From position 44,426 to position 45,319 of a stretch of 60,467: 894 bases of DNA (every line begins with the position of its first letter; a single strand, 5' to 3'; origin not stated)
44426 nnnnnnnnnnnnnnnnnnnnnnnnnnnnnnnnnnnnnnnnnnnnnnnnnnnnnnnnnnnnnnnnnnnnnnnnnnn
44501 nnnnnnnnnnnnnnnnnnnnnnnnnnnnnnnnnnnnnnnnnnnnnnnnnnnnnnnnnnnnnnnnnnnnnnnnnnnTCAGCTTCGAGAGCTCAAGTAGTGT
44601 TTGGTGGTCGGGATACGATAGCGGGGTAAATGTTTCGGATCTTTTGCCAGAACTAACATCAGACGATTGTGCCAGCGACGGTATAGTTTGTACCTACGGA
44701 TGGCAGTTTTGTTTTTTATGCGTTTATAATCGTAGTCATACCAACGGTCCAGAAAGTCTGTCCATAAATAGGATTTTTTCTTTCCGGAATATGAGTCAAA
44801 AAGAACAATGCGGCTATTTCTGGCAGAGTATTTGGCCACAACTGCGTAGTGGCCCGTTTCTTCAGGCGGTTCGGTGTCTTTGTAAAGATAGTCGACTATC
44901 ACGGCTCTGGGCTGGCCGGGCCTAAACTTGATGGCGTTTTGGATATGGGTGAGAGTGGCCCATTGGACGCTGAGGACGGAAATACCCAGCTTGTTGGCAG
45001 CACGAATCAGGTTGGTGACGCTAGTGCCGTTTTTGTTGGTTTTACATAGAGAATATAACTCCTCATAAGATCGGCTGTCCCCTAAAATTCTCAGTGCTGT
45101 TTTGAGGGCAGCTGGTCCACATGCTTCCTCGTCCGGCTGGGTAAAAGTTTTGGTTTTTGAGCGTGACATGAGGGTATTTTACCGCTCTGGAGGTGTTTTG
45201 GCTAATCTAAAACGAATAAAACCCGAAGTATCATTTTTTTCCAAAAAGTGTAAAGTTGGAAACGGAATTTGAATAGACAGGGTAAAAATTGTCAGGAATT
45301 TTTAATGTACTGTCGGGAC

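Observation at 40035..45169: Two ATP-grasp ligases flanking an AdoMetDC-like decarboxylase, with a C39-type peptidase, an RHH-Nudix regulator and an MFS transporter: candidate undescribed amide-ligase/decarboxylase system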

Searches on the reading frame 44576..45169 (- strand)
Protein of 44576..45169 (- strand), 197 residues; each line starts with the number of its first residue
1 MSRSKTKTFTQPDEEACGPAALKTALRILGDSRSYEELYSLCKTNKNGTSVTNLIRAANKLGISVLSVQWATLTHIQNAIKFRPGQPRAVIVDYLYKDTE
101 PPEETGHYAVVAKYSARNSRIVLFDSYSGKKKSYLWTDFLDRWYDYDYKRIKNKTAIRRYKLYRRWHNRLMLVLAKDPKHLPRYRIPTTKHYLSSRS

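Call 3: search_protein_families(library=pfam, proteins=[window:44576-45169:-], max_evalue=0.01)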
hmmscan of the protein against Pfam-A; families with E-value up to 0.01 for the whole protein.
window:44576-45169:- (197 aa): 2 families
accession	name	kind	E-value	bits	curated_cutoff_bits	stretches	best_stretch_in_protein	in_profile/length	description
PF03412.21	Peptidase_C39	-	1.5e-13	51.1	22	1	6-143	2-121/133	Peptidase C39 family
PF13529.12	Peptidase_C39_2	-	6.4e-08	33.7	24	1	8-127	5-143/143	Peptidase_C39 like family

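Call 4: search_protein_families(library=ncbifam, proteins=[window:44576-45169:-], max_evalue=0.01)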
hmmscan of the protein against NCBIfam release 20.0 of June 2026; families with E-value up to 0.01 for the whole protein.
window:44576-45169:- (197 aa): 3 families
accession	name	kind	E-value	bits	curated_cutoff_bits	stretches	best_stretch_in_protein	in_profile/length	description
TIGR01193.1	bacteriocin_ABC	subfamily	4.8e-07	28.7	523.85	1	11-72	1-62/708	peptide cleavage/export ABC transporter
NF033920.0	C39_PA2778_fam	equivalog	7.3e-06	25.6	150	1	9-145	7-136/255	PA2778 family cysteine peptidase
TIGR03796.1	NHLM_micro_ABC1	equivalog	0.00025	19.4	853.3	1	5-66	1-62/710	NHLP family bacteriocin export ABC transporter peptidase/permease/ATPase subunit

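Call 24: search_solved_structures(query=window:44576-45169:-, max_evalue=0.01, show_alignments=2)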
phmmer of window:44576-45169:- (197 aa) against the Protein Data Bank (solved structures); distinct sequences matched with E-value up to 0.01: 2.
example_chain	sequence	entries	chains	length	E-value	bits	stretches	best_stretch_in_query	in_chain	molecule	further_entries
3k8u_A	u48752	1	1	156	1.4e-07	34.6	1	5-69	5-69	Putative ABC transporter, ATP-binding protein ComA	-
5xe8_A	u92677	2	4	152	2.6e-07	33.7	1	9-69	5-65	Putative ABC transporter, ATP-binding protein ComA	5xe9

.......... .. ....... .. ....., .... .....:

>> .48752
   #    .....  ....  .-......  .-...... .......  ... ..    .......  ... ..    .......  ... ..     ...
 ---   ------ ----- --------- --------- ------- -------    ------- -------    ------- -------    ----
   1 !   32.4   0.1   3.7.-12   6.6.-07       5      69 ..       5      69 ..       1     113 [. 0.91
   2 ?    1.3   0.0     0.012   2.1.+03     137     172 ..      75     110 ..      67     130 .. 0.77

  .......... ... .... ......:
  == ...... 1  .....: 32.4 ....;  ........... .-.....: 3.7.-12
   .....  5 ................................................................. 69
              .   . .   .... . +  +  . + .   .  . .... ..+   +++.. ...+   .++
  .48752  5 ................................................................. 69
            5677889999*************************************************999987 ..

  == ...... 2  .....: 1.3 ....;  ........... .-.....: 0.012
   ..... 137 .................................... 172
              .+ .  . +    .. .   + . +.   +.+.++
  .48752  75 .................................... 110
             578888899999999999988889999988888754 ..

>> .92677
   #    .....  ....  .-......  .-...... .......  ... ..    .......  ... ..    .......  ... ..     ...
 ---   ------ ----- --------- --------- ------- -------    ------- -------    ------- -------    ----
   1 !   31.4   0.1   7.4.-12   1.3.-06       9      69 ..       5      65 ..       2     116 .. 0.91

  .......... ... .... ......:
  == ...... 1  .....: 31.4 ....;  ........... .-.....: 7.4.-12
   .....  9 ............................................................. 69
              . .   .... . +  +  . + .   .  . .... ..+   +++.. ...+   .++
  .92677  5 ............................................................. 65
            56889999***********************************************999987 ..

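Call 48: find_homologous_proteins(query=window:44576-45169:-, max_evalue=0.001)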
Query window:44576-45169:- (197 aa): 64 proteins with E <= 0.001 among 102 candidates.
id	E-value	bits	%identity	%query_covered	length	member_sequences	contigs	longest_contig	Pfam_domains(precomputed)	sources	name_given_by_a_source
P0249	6.2e-129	445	100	100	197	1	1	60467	PF13529.14,PF03412.22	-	-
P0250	6.7e-96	337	74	100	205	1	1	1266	PF13529.14,PF03412.22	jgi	jgi:ABC-type bacteriocin/lantibiotic exporter with double-glycine peptidase domain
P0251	9.9e-90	317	70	98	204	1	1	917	PF13529.14,PF03412.22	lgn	-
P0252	3.2e-88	312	68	99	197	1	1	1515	PF13529.14,PF05023.21,PF03412.22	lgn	-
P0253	3.8e-88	312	72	97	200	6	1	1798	PF13529.14,PF03412.22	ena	-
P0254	5.6e-80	285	64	97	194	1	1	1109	PF13529.14,PF03412.22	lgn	-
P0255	9.1e-80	285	64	98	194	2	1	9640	PF13529.14,PF03412.22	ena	-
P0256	1.5e-78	281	64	99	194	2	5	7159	PF13529.14,PF03412.22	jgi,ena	-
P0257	1.2e-76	275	64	97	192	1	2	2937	PF13529.14,PF05023.21,PF03412.22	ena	-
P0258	3.7e-75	270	61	100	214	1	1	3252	PF13529.14,PF03412.22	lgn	-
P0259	8.6e-74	265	63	97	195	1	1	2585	PF13529.14,PF03412.22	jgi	jgi:ABC-type bacteriocin/lantibiotic exporter with double-glycine peptidase domain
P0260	9.3e-74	265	61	97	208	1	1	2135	PF13529.14,PF03412.22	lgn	-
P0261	1.2e-72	262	62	96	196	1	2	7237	PF13529.14,PF03412.22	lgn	-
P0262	6.9e-72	259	61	99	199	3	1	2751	PF13529.14,PF03412.22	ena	-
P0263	1.5e-71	258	61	94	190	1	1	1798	PF13529.14,PF03412.22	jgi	-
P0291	6.6e-62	227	54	98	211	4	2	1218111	PF13529.14,PF03412.22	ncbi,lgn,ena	-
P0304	1.1e-53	200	51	97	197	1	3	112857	PF13529.14,PF03412.22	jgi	jgi:ABC-type bacteriocin/lantibiotic exporter with double-glycine peptidase domain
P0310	6.2e-50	187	47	93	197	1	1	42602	PF13529.14,PF03412.22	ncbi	-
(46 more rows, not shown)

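Call 49: find_encoding_contigs(protein=P0291, flank=7000, max_places=1)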
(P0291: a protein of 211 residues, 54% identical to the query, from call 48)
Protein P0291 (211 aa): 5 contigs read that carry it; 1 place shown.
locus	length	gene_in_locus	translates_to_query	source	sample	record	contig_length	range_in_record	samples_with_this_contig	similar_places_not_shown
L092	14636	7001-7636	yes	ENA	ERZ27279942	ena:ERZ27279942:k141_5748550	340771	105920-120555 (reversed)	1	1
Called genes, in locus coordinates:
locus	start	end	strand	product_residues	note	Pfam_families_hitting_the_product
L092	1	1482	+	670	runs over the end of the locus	PF03030:H_PPase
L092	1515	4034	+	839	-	PF00521:DNA_topoisoIV, PF03989:DNA_gyraseA_C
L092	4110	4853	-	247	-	PF04402:SIMPL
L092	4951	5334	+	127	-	PF08327:AHSA1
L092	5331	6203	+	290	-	PF00763:THF_DHG_CYH, PF02882:THF_DHG_CYH_C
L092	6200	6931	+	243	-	PF04402:SIMPL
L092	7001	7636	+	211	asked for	PF03412:Peptidase_C39, PF13529:Peptidase_C39_2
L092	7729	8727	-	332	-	PF07478:Dala_Dala_lig_C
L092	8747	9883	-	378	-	-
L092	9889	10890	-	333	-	PF02899:Phage_int_SAM_1, PF13495:Phage_int_SAM_4, PF00589:Phage_integrase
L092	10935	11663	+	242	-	-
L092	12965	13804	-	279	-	PF18900:DUF5656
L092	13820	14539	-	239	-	PF20772:TACO1_YebC_N, PF01709:Transcrip_reg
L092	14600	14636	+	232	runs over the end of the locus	-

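Call 50: find_encoding_contigs(protein=P0310, flank=7000, max_places=1)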
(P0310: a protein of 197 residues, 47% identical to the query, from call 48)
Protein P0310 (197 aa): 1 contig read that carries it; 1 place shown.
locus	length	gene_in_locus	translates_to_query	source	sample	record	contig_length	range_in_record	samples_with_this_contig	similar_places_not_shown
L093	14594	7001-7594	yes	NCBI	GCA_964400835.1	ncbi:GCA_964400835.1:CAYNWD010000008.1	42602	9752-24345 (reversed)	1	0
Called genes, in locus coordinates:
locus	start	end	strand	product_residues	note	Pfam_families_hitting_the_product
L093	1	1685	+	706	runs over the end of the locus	-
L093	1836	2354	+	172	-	PF00719:Pyrophosphatase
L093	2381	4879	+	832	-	PF00521:DNA_topoisoIV, PF03989:DNA_gyraseA_C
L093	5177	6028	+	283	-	PF00763:THF_DHG_CYH, PF02882:THF_DHG_CYH_C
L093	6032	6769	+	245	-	PF04402:SIMPL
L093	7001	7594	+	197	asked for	PF03412:Peptidase_C39, PF13529:Peptidase_C39_2 (weak)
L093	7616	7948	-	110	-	PF00589:Phage_integrase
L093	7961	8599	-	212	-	PF02899:Phage_int_SAM_1 (weak), PF13102:Phage_int_SAM_5 (faint), PF13495:Phage_int_SAM_4 (weak), PF00589:Phage_integrase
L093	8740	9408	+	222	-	-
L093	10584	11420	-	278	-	PF18900:DUF5656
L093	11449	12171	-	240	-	PF20772:TACO1_YebC_N, PF01709:Transcrip_reg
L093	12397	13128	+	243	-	-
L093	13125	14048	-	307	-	-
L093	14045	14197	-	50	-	-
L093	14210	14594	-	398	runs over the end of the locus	PF01702:TGT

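Call 51: find_encoding_contigs(protein=P0304, flank=7000, max_places=1)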
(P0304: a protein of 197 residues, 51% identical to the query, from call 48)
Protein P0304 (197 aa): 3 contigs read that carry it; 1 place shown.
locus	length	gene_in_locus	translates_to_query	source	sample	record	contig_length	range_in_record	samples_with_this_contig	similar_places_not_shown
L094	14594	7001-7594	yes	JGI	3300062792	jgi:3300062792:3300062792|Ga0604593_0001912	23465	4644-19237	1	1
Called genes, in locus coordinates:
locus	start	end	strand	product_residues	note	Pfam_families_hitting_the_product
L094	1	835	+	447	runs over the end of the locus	PF00496:SBP_bac_5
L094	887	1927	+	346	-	PF25990:Beta-barrel_YknX, PF26002:Beta-barrel_AprE (weak), PF25989:YknX_C, PF25975:CzcB_C (weak)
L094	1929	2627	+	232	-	PF02463:SMC_N (weak), PF00005:ABC_tran, PF13304:AAA_21 (faint)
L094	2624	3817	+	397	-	PF12704:MacB_PCD, PF02687:FtsX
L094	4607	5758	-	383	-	PF00534:Glycos_transf_1, PF13692:Glyco_trans_1_4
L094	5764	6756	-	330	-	-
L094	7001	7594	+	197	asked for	PF03412:Peptidase_C39, PF13529:Peptidase_C39_2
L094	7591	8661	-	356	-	PF07478:Dala_Dala_lig_C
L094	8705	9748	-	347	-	PF07478:Dala_Dala_lig_C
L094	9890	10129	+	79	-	PF01541:GIY-YIG, PF10544:T5orf172 (weak)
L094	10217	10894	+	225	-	PF24827:AstE_AspA_cat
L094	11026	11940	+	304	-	PF00348:polyprenyl_synt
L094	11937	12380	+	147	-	PF02643:DUF192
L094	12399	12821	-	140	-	-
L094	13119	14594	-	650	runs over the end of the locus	-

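Call 72: predict_structure(alignment_id=A3)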
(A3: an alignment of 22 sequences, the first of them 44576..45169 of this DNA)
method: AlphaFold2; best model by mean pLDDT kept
length: 197 residues; sequences in the alignment: 22
mean_pLDDT: 86.9   pTM: 0.84
mean pLDDT of the five models: 86.9, 83.7, 83.2, 81.7, 81.6
residues with pLDDT >= 90: 113; 70-90: 65; 50-70: 17; < 50: 2
segments of 3 or more residues with pLDDT < 50: none
pLDDT, mean of each block of 10 residues (from residue 1): 72 87 95 95 91 96 95 92 92 79 73 91 90 92 77 72 78 96 93 79
secondary structure, 60 per line:
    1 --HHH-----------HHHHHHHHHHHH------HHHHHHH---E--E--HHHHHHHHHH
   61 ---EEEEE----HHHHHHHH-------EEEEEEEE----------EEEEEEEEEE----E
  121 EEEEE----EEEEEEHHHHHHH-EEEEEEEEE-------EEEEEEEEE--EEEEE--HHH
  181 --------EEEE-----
elements in order: H17-28 H35-41 H51-60 E64-68 H73-80 E88-95 E106-115 E120-125 E130-135 H136-142 E144-152 E160-168 E171-175 E189-192

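Call 75: fold_search(model_id=the predicted structure, library=pdb)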
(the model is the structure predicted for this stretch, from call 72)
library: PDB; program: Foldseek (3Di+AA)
matches with E <= 10: 541; with E <= 0.001: 32
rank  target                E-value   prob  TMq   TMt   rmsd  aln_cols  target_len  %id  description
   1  3k8u                  1.1e-07  1.00  0.61  0.86   3.7       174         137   24  Crystal Structure of the Peptidase Domain of Streptococcus ComA, a Bi-functional ABC Transporter Involved in Quorum Sens (released 2010-02-23)
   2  8vp5_B                3.6e-07  1.00  0.58  0.18   5.3       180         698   22  Cryo-EM structure of the ABC transporter PCAT1 bound with ADP and Substrate (released 2024-10-30)
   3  5xe8_A                5.2e-07  1.00  0.57  0.81   2.4       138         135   28  Crystal Structure of the Peptidase Domain of Streptococcus mutans ComA (released 2017-06-28)
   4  8vp5_A                6.2e-07  1.00  0.60  0.18   7.4       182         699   20  Cryo-EM structure of the ABC transporter PCAT1 bound with ADP and Substrate (released 2024-10-30)
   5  6v9z_A                1.2e-06  1.00  0.58  0.17   5.4       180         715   20  Cryo-EM structure of PCAT1 bound to its CtA peptide substrate (released 2020-01-22)
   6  5xe9_A                1.6e-06  1.00  0.61  0.86   4.6       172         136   24  Crystal Structure of the Complex of the Peptidase Domain of Streptococcus mutans ComA with a Small Molecule Inhibitor. (released 2017-06-28)
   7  9azl_A                1.6e-06  1.00  0.58  0.17   3.6       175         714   21  Cryo-EM structure of the ABC transporter PCAT1 bound with MgADP class1 (released 2024-10-30)
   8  7n87_MODEL_1_A        1.6e-06  1.00  0.57  0.73   6.4       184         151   20  Solution NMR structure of peptidase domain from Clostridium thermocellum PCAT1 (released 2021-12-29)
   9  8z4h_A                1.7e-06  1.00  0.60  0.53   5.2       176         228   19  Pseudomurein Endoisopeptidase PeiR (released 2025-04-23)
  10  8z4n_A                3.3e-06  1.00  0.60  0.52   5.2       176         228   19  Pseudomurein Endoisopeptidase PeiR-C90A (released 2025-04-23)
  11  7t55_A                3.9e-06  1.00  0.58  0.17   3.9       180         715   22  Cryo-EM structure of PCAT1 in the inward-facing wide conformation under ATP turnover condition (released 2022-02-02)
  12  2bu3_A                1.1e-05  1.00  0.61  0.60   7.0       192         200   18  Acyl-enzyme intermediate between Alr0975 and glutathione at pH 3.4 (released 2005-12-14)
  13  7t54_A                1.3e-05  1.00  0.56  0.17   8.0       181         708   21  Cryo-EM structure of ATP-bound PCAT1 in the outward-facing conformation (released 2022-02-02)
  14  22oc                  1.4e-05  1.00  0.56  0.57   6.8       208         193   14  Crystal structure of P210 CD lyase (released 2026-03-18)
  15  2bu3_B                1.5e-05  1.00  0.58  0.56   7.2       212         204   18  Acyl-enzyme intermediate between Alr0975 and glutathione at pH 3.4 (released 2005-12-14)
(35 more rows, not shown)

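Call 79: search_protein_families(library=padloc, proteins=[window:44576-45169:-], max_evalue=0.001)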
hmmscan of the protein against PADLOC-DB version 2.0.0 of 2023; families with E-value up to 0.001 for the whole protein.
window:44576-45169:- (197 aa): 0 families

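Call 84: search_protein_families(library=pfam, proteins=[L092:8747-9883:-, L094:5764-6756:-], max_evalue=0.01)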
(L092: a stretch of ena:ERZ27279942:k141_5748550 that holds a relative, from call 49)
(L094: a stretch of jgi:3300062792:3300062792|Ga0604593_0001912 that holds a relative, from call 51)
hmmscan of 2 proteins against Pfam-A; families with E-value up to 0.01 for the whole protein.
L092:8747-9883:- (378 aa): 1 family
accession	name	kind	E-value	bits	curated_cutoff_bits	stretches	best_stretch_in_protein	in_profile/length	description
PF23768.1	DUF7167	-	0.0042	17.6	24.4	0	12-52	19-60/60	Domain of unknown function (DUF7167)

L094:5764-6756:- (330 aa): 11 families
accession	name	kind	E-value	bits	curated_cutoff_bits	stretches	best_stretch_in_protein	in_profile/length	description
PF01344.31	Kelch_1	-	5.9e-51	170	20.1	5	151-196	1-46/46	Kelch motif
PF13964.12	Kelch_6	-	4.2e-42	141.2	25.3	5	106-152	4-50/50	Kelch motif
PF07646.21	Kelch_2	-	7.2e-37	123.9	21.3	3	108-149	6-48/48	Kelch motif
PF24681.1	Kelch_KLHDC2_KLHL20_DRC7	-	1.2e-35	123.3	50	2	109-312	4-221/221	KLHDC2/KLHL20/DRC7 Kelch-repeats domain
PF25210.1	Kelch_FKB95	-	3.1e-35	122.5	70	4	155-245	36-126/268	FKB95, Kelch-repeats domain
PF13418.12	Kelch_4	-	2.7e-26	91.7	21.6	2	151-196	1-48/49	Galactose oxidase, central domain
PF24996.1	NANM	-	4.9e-25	88.6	45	5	138-225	39-133/350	N-acetylneuraminate epimerase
PF24981.1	Beta-prop_ATRN-LZTR1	-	2.9e-24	86.3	50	2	116-315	1-222/289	Attractin/LZTR1 beta-propeller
PF13415.12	Kelch_3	-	4.5e-24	84.5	22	2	162-204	2-45/48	Galactose oxidase, central domain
PF13854.13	Kelch_HCF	-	2.1e-08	34.2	113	1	143-269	5-143/345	Host cell factor, Kelch-repeats domain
PF19755.4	DUF6242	-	9.3e-08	32.6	29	1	132-215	120-203/217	Domain of unknown function (DUF6242)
